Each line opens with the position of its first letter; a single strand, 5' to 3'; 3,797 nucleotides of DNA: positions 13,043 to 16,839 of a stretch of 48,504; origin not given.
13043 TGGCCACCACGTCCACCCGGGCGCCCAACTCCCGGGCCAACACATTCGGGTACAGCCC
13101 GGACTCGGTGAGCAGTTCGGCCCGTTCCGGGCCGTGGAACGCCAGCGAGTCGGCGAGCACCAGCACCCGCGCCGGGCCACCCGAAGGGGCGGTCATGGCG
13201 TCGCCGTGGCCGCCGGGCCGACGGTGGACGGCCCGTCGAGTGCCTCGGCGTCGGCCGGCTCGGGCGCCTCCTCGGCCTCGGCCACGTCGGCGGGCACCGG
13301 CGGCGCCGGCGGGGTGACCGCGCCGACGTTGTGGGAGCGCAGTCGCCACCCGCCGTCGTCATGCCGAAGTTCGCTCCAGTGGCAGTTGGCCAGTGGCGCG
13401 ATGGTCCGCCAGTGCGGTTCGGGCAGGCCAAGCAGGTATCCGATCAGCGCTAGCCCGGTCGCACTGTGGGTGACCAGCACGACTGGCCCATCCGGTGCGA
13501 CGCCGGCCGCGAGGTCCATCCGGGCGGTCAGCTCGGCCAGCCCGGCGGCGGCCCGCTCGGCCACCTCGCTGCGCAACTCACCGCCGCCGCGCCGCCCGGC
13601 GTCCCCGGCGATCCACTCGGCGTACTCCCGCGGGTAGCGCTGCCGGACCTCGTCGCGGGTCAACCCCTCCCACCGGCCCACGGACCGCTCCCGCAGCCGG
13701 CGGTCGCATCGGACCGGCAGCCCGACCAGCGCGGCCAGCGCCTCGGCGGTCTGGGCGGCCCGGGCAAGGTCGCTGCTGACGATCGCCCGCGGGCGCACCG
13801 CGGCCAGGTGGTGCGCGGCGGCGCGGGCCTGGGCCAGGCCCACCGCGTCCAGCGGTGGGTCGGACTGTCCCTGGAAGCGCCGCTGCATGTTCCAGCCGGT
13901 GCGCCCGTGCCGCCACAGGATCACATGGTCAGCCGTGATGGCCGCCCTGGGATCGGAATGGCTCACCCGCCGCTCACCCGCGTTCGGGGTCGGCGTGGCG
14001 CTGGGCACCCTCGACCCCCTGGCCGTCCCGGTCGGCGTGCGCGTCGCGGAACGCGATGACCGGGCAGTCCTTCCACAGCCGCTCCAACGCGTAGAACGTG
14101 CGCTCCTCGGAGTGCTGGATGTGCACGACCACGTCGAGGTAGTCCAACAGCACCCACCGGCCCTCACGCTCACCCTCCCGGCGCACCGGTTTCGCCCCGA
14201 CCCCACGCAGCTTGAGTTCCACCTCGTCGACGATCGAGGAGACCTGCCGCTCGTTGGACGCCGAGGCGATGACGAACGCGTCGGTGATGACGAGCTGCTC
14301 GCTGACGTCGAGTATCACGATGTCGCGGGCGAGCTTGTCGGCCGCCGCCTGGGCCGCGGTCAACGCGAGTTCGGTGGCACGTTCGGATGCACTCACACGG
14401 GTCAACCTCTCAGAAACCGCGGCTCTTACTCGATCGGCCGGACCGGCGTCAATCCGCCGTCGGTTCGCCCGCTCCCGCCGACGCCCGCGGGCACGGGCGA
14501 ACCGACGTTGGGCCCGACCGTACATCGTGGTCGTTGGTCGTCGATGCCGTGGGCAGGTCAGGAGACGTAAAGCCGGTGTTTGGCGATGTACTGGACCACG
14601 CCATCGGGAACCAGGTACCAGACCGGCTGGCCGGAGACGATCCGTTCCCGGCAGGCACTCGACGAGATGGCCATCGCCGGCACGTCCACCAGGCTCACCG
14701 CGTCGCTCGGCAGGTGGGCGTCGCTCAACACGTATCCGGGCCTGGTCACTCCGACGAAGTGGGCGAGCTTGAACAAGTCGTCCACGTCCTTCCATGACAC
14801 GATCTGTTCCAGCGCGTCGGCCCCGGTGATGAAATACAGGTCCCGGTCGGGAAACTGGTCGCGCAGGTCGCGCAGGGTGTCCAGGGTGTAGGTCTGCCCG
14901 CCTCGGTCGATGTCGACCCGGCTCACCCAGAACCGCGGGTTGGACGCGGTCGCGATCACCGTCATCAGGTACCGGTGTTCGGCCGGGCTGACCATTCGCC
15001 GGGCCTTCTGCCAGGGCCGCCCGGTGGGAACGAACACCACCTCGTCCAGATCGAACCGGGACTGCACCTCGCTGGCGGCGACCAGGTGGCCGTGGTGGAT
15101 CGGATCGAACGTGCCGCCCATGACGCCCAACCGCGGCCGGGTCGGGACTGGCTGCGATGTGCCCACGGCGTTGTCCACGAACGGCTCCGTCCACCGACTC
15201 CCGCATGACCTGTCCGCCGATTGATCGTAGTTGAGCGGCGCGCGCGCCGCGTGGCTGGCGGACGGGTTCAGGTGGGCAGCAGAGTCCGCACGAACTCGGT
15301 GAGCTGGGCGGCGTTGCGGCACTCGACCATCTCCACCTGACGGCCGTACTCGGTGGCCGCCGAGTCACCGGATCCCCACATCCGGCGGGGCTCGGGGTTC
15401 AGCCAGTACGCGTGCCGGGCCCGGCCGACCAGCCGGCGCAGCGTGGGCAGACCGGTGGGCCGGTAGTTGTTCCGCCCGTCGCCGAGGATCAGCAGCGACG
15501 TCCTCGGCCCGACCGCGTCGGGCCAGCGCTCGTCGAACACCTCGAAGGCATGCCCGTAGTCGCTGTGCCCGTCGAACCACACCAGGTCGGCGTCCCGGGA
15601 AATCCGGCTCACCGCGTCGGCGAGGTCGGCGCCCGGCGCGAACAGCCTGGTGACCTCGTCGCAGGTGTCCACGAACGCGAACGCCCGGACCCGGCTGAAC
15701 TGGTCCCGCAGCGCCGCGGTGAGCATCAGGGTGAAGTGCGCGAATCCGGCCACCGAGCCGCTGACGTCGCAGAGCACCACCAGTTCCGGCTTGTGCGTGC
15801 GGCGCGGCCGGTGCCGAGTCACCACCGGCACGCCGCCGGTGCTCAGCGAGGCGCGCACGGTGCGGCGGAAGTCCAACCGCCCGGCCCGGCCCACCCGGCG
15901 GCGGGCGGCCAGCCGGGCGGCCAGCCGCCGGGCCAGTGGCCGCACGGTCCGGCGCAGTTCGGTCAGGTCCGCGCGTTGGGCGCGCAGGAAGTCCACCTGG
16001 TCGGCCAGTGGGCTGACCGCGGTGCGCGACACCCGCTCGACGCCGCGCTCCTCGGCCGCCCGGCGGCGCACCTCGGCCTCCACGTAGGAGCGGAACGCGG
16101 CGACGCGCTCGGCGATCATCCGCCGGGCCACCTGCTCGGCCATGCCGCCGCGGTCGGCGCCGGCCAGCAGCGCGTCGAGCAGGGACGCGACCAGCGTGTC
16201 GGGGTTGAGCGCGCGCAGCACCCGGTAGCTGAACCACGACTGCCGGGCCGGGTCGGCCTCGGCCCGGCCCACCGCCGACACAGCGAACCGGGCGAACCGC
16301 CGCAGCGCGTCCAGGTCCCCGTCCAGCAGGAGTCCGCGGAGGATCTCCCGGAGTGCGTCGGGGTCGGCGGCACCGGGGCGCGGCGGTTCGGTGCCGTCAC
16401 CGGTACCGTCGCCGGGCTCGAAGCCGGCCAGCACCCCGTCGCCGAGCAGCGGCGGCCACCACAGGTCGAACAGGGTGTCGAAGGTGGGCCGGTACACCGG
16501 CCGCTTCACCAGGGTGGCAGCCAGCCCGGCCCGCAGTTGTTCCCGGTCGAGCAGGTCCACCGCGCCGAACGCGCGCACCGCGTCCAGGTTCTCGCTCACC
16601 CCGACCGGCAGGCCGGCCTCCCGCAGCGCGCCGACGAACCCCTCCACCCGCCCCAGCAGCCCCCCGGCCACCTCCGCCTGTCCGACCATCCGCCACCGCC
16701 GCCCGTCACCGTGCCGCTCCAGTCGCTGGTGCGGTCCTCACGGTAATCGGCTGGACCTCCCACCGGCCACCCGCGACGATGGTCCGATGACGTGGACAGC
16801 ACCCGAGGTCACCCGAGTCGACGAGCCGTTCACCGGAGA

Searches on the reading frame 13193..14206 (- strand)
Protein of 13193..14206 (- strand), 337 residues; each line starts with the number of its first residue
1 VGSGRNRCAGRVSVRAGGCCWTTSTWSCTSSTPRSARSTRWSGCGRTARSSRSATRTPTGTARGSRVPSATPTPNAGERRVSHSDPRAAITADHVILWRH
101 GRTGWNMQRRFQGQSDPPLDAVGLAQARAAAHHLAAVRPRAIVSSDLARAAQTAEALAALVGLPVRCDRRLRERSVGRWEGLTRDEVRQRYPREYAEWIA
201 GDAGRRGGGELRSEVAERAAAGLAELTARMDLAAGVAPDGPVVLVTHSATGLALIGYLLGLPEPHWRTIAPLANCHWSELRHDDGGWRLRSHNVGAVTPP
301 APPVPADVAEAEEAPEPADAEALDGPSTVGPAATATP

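Call 49: search_protein_families(library=pfam, proteins=[window:13193-14206:-], max_evalue=0.00001)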
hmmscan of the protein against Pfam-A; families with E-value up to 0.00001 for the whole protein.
window:13193-14206:- (337 aa): 1 family
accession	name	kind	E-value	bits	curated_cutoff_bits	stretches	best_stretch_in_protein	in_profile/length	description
PF00300.27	His_Phos_1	-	7e-54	182.9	21.7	1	95-293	1-192/194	Histidine phosphatase superfamily (branch 1)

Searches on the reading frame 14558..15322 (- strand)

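Call 49: search_protein_families(library=pfam, proteins=[window:14558-15322:-], max_evalue=0.00001)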
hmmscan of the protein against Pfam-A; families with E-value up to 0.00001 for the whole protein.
window:14558-15322:- (254 aa): 1 family
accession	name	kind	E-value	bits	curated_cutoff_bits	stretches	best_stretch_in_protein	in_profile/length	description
PF01467.32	CTP_transf_like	-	2.2e-27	96.3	21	1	67-227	1-133/133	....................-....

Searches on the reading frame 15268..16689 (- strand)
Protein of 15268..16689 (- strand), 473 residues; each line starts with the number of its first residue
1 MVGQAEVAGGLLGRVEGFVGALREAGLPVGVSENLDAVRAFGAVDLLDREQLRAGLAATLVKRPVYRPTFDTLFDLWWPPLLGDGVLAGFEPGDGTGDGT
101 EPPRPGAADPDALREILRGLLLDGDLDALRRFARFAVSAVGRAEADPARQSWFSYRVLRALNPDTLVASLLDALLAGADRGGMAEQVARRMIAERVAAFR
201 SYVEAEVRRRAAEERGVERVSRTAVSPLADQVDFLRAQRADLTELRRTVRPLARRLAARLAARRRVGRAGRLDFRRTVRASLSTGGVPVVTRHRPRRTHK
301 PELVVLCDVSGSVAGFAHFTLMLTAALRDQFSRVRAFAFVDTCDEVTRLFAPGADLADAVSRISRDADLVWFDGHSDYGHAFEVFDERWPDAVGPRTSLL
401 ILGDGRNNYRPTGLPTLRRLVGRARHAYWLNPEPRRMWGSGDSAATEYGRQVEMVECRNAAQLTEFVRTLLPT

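Call 15: find_encoding_contigs(protein=window:15268-16689:-, flank=6000, max_places=6)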
Protein window:15268-16689:- (473 aa): no gene with exactly this product is on record in the collection.

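Call 49: search_protein_families(library=pfam, proteins=[window:15268-16689:-], max_evalue=0.00001)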
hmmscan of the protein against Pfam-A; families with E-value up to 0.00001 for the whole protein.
window:15268-16689:- (473 aa): 1 family
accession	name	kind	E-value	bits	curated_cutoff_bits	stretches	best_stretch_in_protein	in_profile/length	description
PF05762.20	VWA_CoxE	-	1.6e-48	165.5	26.4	1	245-464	1-220/222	VWA domain containing CoxE-like protein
